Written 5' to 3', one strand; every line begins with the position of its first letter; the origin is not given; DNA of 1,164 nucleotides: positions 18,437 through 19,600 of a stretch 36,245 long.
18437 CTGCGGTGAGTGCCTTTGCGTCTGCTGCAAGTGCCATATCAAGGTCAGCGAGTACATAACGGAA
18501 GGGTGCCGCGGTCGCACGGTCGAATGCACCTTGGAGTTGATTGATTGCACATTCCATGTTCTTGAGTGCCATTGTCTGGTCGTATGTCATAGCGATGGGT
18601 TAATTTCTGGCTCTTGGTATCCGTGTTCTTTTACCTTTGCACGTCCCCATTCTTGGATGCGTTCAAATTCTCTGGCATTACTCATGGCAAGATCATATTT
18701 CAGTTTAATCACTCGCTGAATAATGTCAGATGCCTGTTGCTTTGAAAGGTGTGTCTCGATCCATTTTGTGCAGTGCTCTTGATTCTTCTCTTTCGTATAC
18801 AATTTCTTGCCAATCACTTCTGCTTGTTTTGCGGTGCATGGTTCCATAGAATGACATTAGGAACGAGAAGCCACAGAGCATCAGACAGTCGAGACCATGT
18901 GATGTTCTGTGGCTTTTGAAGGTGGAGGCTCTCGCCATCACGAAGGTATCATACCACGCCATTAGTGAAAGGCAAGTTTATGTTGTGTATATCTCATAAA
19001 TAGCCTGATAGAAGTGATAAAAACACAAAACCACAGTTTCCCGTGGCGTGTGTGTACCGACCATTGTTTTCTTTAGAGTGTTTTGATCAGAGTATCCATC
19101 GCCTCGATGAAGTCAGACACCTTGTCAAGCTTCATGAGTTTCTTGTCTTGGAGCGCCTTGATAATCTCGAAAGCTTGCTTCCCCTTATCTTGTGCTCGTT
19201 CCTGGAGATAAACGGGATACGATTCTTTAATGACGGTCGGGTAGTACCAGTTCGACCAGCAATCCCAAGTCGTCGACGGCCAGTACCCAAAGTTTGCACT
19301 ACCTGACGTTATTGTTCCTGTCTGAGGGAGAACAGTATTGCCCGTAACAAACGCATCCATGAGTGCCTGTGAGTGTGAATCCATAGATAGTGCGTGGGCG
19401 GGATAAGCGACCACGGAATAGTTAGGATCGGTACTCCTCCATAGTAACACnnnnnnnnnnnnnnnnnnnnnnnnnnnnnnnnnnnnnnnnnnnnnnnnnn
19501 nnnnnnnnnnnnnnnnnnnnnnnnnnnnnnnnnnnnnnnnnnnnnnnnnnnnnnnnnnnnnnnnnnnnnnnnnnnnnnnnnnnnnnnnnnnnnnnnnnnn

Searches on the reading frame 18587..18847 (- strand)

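Call 14: search_protein_families(library=pfam, proteins=[window:18587-18847:-], max_evalue=0.01)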
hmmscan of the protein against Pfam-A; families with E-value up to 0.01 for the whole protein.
window:18587-18847:- (86 aa): 0 families

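Call 15: search_protein_families(library=phrogs, proteins=[window:18587-18847:-], max_evalue=0.01)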
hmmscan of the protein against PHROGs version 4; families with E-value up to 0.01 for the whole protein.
window:18587-18847:- (86 aa): 0 families

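Call 119: search_protein_families(library=ncbifam, proteins=[window:18587-18847:-], max_evalue=0.1)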
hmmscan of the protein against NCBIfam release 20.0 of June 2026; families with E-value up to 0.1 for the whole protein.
window:18587-18847:- (86 aa): 1 family
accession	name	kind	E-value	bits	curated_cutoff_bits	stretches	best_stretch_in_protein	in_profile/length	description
NF033708.1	T9SS_Cterm_ChiA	domain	0.089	12.7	40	0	11-38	9-36/55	T9SS sorting signal type C domain-containing protein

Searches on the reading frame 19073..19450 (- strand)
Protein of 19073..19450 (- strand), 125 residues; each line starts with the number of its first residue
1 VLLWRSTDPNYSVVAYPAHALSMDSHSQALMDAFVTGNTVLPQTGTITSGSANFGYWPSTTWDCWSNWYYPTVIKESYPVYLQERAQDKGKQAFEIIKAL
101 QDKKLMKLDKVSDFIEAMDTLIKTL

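Call 14: search_protein_families(library=pfam, proteins=[window:19073-19450:-], max_evalue=0.01)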
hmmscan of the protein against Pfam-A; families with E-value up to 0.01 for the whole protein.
window:19073-19450:- (125 aa): 0 families

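Call 15: search_protein_families(library=phrogs, proteins=[window:19073-19450:-], max_evalue=0.01)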
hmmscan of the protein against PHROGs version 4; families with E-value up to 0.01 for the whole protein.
window:19073-19450:- (125 aa): 0 families

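Call 16: find_related_loci(query=window:19073-19450:-, collection=viral_contigs, flank=4000)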
Query window:19073-19450:- (125 aa) in viral_contigs; peptide patterns used: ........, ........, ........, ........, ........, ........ (x = any residue, [..] = any of these).
6 stretches matched a pattern; 5 encode a relative of the query (tblastn E <= 1e-3); 5 distinct loci.
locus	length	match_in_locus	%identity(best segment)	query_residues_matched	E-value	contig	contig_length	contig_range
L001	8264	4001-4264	56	38-125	7e-31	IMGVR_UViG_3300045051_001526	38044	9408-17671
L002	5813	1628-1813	73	58-119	4e-28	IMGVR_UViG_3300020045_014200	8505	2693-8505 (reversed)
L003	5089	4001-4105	40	30-61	5e-4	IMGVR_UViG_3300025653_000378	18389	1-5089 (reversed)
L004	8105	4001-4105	40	30-61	5e-4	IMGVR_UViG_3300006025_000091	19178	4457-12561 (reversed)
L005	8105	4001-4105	40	30-61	5e-4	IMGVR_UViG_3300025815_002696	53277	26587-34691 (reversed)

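Call 24: find_homologous_proteins(query=window:19073-19384:-, max_evalue=0.001)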
Query window:19073-19384:- (103 aa): 176 proteins with E <= 0.001 among 178 candidates; the best 120 are listed.
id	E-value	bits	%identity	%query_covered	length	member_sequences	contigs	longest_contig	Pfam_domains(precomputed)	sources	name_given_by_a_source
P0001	1.0e-58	213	100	92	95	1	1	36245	-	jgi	jgi:hypothetical protein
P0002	1.6e-33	132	63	100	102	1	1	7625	-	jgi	jgi:hypothetical protein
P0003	5.1e-33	131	65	100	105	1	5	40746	-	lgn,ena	-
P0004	2.7e-32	129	61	100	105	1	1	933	-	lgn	-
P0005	8.0e-31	124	64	92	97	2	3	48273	-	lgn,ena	-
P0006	1.0e-30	123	80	62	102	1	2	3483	-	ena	-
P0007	2.6e-30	122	70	80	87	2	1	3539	-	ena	-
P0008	6.1e-30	121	68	78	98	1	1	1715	-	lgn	-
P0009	7.4e-30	121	76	68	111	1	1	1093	-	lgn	-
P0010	7.7e-30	121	63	89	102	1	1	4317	-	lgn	-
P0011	1.3e-29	120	59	96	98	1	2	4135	-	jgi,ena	jgi:hypothetical protein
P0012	1.6e-29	120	63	92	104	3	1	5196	-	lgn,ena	-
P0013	1.7e-29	120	58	100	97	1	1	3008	-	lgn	-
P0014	1.9e-29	119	62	92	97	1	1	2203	-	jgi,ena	-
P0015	2.8e-29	119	56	98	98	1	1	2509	-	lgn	-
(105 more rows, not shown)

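Call 25: find_encoding_contigs(protein=P0003, flank=4000, max_places=5)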
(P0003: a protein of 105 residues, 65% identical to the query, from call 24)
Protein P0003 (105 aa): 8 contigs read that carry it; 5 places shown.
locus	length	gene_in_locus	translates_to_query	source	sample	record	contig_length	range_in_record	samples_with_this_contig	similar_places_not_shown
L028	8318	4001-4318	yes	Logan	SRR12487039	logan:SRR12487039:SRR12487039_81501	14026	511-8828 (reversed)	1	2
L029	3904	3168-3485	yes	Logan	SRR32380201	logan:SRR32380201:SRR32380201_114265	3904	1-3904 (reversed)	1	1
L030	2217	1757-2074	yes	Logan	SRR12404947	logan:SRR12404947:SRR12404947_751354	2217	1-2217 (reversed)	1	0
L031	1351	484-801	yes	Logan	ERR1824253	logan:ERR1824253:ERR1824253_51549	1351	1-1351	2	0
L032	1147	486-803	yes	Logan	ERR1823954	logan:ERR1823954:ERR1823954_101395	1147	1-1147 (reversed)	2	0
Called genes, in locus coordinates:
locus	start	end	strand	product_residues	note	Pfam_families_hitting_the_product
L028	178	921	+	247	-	-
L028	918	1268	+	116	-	-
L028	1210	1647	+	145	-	-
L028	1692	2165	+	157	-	PF05766:NinG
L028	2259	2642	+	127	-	-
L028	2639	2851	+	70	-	-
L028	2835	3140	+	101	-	-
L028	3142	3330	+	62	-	-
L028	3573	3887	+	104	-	-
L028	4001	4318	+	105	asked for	-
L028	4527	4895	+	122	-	-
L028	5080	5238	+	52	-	-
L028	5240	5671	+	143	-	-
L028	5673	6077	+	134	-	PF27148:Slr1353_N (weak)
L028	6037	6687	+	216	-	PF12705:PDDEXK_1 (weak)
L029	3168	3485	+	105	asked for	-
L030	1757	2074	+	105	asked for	-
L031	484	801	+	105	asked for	-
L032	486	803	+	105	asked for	-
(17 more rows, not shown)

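Call 26: find_encoding_contigs(protein=P0005, flank=4000, max_places=5)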
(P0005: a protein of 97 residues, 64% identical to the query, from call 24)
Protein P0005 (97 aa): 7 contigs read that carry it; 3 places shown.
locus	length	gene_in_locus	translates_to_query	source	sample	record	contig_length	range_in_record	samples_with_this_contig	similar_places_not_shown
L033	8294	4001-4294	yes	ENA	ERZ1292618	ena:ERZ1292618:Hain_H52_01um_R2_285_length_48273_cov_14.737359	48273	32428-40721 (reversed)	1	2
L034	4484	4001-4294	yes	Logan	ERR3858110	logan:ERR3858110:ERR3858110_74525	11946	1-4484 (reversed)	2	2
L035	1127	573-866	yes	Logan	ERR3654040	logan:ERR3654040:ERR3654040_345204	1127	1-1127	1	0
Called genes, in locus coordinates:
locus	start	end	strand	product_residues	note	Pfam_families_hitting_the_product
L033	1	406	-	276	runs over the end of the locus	PF08433:KTI12, PF13671:AAA_33, PF25109:HAD_PNKP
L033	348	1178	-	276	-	PF13392:HNH_3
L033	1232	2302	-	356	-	PF09511:RNA_lig_T4_1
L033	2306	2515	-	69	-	-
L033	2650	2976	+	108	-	-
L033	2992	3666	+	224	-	-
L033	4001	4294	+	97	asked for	-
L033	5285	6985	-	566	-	PF00580:UvrD-helicase, PF01443:Viral_helicase1 (faint), PF00580:UvrD-helicase, PF13361:UvrD_C, PF13538:UvrD_C_2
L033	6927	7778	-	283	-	-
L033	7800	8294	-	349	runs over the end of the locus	-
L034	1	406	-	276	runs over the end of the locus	PF08433:KTI12, PF13671:AAA_33, PF25109:HAD_PNKP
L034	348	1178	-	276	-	PF13392:HNH_3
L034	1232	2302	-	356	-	PF09511:RNA_lig_T4_1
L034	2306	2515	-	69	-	-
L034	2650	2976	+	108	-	-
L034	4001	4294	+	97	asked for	-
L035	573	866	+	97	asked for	-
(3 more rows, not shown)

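Call 27: find_encoding_contigs(protein=P0002, flank=4000, max_places=3)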
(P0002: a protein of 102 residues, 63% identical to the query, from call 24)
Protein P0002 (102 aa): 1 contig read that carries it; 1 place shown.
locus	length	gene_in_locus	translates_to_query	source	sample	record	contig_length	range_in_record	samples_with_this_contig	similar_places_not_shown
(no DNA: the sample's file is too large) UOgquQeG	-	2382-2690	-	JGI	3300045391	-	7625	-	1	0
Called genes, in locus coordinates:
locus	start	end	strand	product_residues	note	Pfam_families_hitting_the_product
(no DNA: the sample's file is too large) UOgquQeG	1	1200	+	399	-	?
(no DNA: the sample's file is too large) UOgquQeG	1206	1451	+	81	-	-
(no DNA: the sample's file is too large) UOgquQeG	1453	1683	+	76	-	-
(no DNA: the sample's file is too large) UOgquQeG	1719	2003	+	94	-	-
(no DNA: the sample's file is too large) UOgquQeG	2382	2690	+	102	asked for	-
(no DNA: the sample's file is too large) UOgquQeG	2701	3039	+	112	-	-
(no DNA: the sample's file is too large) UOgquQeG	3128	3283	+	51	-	-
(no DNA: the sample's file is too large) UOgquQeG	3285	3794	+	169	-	PF01551:Peptidase_M23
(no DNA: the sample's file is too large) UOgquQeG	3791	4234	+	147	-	-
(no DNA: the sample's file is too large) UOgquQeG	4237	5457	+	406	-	-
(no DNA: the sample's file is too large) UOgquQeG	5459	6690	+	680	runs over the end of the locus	-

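Call 111: find_related_loci(query=A8, collection=viral_contigs, flank=1200)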
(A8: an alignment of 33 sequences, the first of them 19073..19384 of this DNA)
Query A8 (103 aa) in viral_contigs; peptide patterns used: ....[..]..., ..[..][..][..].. (x = any residue, [..] = any of these).
550 stretches matched a pattern; 18 encode a relative of the query (tblastn E <= 1e-3); 18 distinct loci.
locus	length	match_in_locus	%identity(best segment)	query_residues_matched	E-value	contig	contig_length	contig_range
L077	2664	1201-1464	56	16-103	6e-31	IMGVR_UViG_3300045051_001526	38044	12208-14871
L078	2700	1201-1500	52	10-103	8e-30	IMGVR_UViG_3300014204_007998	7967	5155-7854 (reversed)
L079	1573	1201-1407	64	35-103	4e-29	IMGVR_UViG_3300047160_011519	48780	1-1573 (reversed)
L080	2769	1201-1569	44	1-103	1e-29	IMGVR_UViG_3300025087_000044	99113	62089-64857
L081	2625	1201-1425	62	26-103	9e-29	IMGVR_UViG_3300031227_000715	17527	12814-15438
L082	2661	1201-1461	54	13-103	4e-28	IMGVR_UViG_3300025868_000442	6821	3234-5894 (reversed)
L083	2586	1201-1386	73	36-97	3e-28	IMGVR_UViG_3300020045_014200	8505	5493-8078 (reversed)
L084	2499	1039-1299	54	13-103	4e-28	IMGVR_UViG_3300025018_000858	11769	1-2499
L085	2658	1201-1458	58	12-103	5e-28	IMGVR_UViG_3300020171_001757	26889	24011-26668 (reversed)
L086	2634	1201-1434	63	30-103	4e-28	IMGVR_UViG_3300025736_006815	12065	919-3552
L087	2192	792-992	66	37-103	2e-26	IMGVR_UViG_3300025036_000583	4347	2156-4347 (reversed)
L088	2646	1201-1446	53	16-103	2e-26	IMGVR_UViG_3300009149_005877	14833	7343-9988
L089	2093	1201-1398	62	38-103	3e-26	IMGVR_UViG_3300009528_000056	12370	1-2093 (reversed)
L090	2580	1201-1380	65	38-97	2e-25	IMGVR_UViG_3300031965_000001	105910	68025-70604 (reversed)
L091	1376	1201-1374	62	38-95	2e-23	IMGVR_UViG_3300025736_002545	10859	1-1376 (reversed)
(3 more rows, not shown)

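Call 118: search_solved_structures(query=A8, max_evalue=1)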
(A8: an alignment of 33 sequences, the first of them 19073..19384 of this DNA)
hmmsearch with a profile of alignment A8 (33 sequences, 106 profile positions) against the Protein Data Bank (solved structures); distinct sequences matched with E-value up to 1: 22.
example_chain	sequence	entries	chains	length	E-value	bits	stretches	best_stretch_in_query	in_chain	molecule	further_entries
3v6p_A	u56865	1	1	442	0.11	15.7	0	67-81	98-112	dHax3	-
6jw5_A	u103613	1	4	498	0.11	15.6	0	67-81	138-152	TAL effector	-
6jw0_A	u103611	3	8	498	0.14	15.3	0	67-81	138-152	TAL effector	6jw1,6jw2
6jtq_A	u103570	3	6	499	0.16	15.1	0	67-81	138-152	TAL effector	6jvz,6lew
6jw3_A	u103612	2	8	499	0.16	15.1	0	67-81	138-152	TAL effector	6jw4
4osw_A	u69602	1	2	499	0.19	14.9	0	67-81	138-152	Hax3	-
4osj_A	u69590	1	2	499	0.2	14.8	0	67-81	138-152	Hax3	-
4oss_A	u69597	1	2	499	0.21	14.7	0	67-81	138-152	Hax3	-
4osr_A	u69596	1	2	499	0.21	14.7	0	67-81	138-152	Hax3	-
4osl_A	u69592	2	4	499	0.22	14.7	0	67-81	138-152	Hax3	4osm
4gjr_A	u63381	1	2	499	0.23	14.6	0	67-81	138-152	Hax3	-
3v6t_A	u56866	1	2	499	0.23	14.6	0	67-81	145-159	dHax3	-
4ot0_A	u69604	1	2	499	0.23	14.6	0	67-81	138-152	Hax3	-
4osq_A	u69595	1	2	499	0.24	14.5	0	67-81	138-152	Hax3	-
4osz_A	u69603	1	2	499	0.25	14.5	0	67-81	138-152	Hax3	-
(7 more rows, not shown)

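Call 119: search_protein_families(library=ncbifam, proteins=[window:19073-19384:-, P0003, P0005], max_evalue=0.1)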
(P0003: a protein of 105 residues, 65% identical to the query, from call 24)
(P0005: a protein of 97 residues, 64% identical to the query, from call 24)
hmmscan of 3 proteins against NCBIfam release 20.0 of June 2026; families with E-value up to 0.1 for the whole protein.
window:19073-19384:- (103 aa): 0 families

P0003 (105 aa): 0 families

P0005 (97 aa): 0 families
